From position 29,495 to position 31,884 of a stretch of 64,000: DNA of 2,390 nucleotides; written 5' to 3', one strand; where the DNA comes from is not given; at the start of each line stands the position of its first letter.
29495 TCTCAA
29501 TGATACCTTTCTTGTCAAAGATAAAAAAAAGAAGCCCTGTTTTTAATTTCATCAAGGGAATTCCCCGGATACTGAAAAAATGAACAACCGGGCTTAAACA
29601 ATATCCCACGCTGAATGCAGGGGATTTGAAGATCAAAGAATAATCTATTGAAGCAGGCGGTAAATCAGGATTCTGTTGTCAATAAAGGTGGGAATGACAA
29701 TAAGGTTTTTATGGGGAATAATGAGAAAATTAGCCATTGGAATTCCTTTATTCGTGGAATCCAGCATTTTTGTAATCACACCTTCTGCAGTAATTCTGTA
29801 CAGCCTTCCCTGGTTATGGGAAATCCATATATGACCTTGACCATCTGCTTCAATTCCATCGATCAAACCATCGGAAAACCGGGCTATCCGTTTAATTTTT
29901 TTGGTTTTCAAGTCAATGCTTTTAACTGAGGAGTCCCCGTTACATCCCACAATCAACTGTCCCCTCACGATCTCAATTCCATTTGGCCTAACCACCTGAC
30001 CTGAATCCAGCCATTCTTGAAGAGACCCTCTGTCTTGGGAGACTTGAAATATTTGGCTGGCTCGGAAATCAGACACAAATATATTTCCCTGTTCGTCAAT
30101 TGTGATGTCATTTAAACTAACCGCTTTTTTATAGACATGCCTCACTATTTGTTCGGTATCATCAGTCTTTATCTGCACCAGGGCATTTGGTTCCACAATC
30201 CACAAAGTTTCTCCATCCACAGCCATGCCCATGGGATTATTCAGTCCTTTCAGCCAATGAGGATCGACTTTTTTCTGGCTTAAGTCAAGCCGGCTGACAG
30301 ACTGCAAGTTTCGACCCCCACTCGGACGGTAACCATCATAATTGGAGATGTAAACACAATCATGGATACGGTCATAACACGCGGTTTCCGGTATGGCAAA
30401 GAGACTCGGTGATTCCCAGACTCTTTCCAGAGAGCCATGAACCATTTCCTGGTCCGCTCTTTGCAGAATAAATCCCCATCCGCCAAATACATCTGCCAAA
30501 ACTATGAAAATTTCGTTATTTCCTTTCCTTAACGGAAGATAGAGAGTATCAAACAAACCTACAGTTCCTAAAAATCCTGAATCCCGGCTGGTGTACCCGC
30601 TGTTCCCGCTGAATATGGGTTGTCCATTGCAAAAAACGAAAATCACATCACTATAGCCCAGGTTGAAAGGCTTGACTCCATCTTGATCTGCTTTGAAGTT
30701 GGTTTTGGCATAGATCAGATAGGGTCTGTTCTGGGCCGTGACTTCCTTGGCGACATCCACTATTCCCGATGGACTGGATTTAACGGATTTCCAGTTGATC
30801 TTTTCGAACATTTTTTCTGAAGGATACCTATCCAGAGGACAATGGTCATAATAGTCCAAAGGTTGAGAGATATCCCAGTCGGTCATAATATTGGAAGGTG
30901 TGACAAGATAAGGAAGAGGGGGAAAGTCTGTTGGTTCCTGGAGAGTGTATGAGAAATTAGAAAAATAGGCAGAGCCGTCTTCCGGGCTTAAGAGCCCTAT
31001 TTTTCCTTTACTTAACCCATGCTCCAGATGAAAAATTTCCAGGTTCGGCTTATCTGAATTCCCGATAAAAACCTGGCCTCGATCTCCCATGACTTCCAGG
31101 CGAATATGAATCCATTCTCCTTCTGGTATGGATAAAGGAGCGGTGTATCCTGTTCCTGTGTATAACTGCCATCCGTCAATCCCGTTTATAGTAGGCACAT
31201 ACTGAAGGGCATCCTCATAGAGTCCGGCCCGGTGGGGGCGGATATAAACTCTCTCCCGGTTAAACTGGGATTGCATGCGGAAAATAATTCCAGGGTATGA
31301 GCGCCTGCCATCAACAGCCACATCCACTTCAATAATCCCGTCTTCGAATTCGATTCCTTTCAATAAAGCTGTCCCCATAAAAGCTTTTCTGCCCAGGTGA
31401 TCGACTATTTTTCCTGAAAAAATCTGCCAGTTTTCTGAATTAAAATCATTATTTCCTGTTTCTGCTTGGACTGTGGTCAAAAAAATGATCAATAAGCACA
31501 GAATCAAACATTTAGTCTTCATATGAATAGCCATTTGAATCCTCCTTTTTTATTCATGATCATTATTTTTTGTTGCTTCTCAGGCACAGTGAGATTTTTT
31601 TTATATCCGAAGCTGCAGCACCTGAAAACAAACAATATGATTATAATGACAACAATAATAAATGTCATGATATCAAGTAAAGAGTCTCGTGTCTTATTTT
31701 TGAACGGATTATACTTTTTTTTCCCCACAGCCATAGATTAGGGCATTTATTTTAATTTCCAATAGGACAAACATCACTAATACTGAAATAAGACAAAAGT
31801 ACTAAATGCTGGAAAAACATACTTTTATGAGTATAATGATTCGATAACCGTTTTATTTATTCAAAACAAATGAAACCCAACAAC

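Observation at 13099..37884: A 19-bp motif repeated three times upstream of exported/membrane genes: candidate regulon of the propeller-LuxR protein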

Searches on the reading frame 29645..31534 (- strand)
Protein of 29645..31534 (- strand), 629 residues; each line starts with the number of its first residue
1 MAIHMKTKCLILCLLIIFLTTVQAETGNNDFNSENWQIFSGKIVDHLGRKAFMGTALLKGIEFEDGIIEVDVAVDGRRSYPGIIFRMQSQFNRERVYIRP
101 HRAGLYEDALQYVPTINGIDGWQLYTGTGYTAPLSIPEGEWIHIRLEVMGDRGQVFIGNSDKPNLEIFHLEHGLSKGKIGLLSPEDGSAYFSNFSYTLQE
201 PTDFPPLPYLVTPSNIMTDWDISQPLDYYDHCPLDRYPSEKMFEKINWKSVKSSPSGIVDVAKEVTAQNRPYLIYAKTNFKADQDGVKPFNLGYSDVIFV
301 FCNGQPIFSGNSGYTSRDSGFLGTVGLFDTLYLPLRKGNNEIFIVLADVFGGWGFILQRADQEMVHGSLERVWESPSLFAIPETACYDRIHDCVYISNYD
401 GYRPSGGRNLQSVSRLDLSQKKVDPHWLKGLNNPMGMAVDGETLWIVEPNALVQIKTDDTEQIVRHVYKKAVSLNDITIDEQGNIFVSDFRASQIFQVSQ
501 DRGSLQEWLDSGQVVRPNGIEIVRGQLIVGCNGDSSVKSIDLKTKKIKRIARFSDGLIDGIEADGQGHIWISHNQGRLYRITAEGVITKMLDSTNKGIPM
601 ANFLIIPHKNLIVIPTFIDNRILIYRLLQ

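Call 6: search_protein_families(library=pfam, proteins=[window:29645-31534:-])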
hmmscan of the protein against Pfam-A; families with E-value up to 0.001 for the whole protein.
window:29645-31534:- (629 aa): 2 families
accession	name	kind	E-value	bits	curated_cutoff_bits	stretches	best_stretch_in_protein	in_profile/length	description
PF08450.18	SGL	-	1e-05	25.7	26.3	1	434-592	42-221/246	SMP-30/Gluconolactonase/LRE-like region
PF06439.18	3keto-disac_hyd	-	0.00055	20.5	26.8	0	33-193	23-183/187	3-keto-disaccharide hydrolase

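Call 64: find_homologous_proteins(query=window:29645-31534:-, max_evalue=1e-20)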
Query window:29645-31534:- (629 aa): 1036 proteins with E <= 1e-20 among 6399 candidates; the best 120 are listed.
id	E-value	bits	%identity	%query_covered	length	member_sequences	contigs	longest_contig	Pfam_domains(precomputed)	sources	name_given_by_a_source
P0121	0.0e+0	1468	100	100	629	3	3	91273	PF08450.19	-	-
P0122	0.0e+0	1285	86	100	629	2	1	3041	PF08450.19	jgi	jgi:hypothetical protein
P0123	0.0e+0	1283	86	100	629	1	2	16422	PF08450.19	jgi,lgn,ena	jgi:hypothetical protein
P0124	0.0e+0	1258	93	92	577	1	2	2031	PF08450.19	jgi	-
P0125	0.0e+0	1189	86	92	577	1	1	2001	PF08450.19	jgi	-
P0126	0.0e+0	1169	78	100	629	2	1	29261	PF08450.19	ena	-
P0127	0.0e+0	1156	77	100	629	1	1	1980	PF06439.19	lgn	-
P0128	2.8e-188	645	48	95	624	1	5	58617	-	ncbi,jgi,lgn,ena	-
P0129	2.1e-185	636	46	95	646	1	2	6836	-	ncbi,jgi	-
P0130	1.1e-182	627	45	98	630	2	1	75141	PF01436.28,PF08450.19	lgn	-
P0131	2.9e-182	626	45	98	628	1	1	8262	PF08450.19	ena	-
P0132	2.0e-180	620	44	98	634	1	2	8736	PF08450.19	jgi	jgi:sugar lactone lactonase YvrE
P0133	3.5e-180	619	46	100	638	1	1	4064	PF08450.19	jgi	jgi:sugar lactone lactonase YvrE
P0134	1.6e-179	617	46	98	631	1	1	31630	PF01436.28,PF08450.19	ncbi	ncbi:MAG: SMP-30/gluconolactonase/LRE family protein [Candidatus Eisenbacteria bacterium]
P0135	3.2e-179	616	44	99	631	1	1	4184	-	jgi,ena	-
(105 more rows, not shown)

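Call 65: find_encoding_contigs(protein=P0123, flank=10000, max_places=3)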
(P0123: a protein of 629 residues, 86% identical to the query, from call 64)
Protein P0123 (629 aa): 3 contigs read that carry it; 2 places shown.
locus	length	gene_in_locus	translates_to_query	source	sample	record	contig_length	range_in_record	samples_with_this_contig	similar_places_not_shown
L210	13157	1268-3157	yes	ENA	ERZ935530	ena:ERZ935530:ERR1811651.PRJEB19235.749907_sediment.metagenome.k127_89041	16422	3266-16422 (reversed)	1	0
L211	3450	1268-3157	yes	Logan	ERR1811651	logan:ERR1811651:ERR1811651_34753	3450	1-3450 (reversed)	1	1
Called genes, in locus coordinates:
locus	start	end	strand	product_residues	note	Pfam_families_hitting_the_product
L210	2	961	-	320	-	?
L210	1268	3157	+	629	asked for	PF08450:SGL (weak)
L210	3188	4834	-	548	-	PF00171:Aldedh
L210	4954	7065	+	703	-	PF00144:Beta-lactamase, PF07719:TPR_2 (faint), PF13424:TPR_12 (faint), PF00515:TPR_1 (faint), PF13181:TPR_8 (weak)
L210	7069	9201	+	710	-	PF17900:Peptidase_M1_N, PF01433:Peptidase_M1, PF11940:DUF3458 (faint), PF13646:HEAT_2, PF03130:HEAT_PBS (faint), PF02985:HEAT (faint), PF13646:HEAT_2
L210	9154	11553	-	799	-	PF00324:AA_permease, PF13520:AA_permease_2, PF03845:Spore_permease (weak), PF00582:Usp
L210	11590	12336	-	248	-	PF01643:Acyl-ACP_TE, PF13279:4HBT_2 (faint), PF20791:Acyl-ACP_TE_C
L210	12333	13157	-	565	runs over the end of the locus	PF00999:Na_H_Exchanger, PF00571:CBS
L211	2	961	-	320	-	?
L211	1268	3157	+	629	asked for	PF08450:SGL (weak)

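Call 66: find_encoding_contigs(protein=P0126, flank=10000, max_places=3)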
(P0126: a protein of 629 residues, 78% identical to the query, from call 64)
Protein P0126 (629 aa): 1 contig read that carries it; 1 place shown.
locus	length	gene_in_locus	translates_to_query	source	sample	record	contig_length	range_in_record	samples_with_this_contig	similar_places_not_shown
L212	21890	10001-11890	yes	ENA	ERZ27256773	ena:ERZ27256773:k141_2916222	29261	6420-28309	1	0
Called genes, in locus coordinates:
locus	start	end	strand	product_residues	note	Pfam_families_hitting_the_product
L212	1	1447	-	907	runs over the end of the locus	PF01965:DJ-1_PfpI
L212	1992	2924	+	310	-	PF24521:Ank_KRIT1 (faint), PF12796:Ank_2, PF13637:Ank_4, PF13857:Ank_5 (weak), PF00023:Ank (weak), PF12796:Ank_2, PF13637:Ank_4, PF13857:Ank_5 (weak), +1 more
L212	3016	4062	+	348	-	PF07676:PD40 (faint)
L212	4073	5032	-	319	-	PF00196:GerE, PF08281:Sigma70_r4_2 (weak)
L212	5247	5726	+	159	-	PF12893:Lumazine_bd_2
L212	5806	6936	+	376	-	PF00756:Esterase, PF13174:TPR_6 (faint), PF07719:TPR_2 (faint), PF13181:TPR_8 (faint), PF00515:TPR_1 (weak)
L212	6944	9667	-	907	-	PF23748:Beta-prop_LRRK2 (faint), PF08450:SGL (faint), PF07494:Reg_prop (weak), PF07495:Y_Y_Y, PF00196:GerE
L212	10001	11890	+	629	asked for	PF08450:SGL (faint)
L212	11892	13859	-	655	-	PF17132:Glyco_hydro_106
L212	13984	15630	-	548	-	PF00171:Aldedh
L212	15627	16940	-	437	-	PF04015:DUF362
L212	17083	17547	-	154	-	PF09946:DUF2178 (weak)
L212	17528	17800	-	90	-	PF01381:HTH_3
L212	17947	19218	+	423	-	PF03403:PAF-AH_p_II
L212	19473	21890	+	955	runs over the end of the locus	PF02012:BNR (faint), PF15902:Sortilin-Vps10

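Call 67: find_encoding_contigs(protein=P0128, flank=10000, max_places=3)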
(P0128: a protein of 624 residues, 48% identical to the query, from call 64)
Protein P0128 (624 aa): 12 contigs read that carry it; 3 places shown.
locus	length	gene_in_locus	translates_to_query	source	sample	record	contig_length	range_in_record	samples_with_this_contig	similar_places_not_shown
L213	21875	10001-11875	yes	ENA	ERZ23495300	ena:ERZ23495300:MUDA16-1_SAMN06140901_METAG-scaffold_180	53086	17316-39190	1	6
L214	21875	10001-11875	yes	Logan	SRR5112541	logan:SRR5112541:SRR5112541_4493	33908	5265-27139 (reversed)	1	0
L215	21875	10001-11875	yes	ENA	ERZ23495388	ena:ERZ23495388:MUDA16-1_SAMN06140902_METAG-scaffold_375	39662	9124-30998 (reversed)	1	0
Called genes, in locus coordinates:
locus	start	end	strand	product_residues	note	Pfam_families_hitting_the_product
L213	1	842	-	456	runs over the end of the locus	PF00072:Response_reg, PF00158:Sigma54_activat, PF14532:Sigma54_activ_2, PF01078:Mg_chelatase (faint), PF07728:AAA_5, PF25601:AAA_lid_14, PF02954:HTH_8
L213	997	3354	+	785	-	PF12704:MacB_PCD, PF02687:FtsX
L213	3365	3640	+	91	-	-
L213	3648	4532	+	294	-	PF13349:DUF4097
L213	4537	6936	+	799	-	PF12704:MacB_PCD, PF02687:FtsX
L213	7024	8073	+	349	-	PF06580:His_kinase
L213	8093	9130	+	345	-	PF06580:His_kinase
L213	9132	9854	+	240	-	PF00072:Response_reg, PF04397:LytTR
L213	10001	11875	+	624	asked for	-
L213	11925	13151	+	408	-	PF04389:Peptidase_M28 (weak), PF01546:Peptidase_M20, PF07687:M20_dimer (weak)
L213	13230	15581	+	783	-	PF00144:Beta-lactamase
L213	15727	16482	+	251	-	PF01640:Peptidase_C10, PF13529:Peptidase_C39_2 (weak)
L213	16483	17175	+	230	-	PF02544:Steroid_dh (weak), PF04140:ICMT, PF04191:PEMT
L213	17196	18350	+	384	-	PF03417:AAT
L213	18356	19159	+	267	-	PF00583:Acetyltransf_1, PF13673:Acetyltransf_10, PF13508:Acetyltransf_7, PF18014:Acetyltransf_18 (faint)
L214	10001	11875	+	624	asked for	-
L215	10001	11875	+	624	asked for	-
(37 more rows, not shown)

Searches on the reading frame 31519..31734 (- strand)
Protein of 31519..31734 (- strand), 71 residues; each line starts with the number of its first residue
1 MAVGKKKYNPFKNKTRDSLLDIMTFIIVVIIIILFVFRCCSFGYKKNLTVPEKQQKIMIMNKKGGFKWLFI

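Call 71: search_protein_families(library=pfam, proteins=[window:31519-31734:-])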
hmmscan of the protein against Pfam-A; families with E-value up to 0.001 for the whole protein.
window:31519-31734:- (71 aa): 0 families
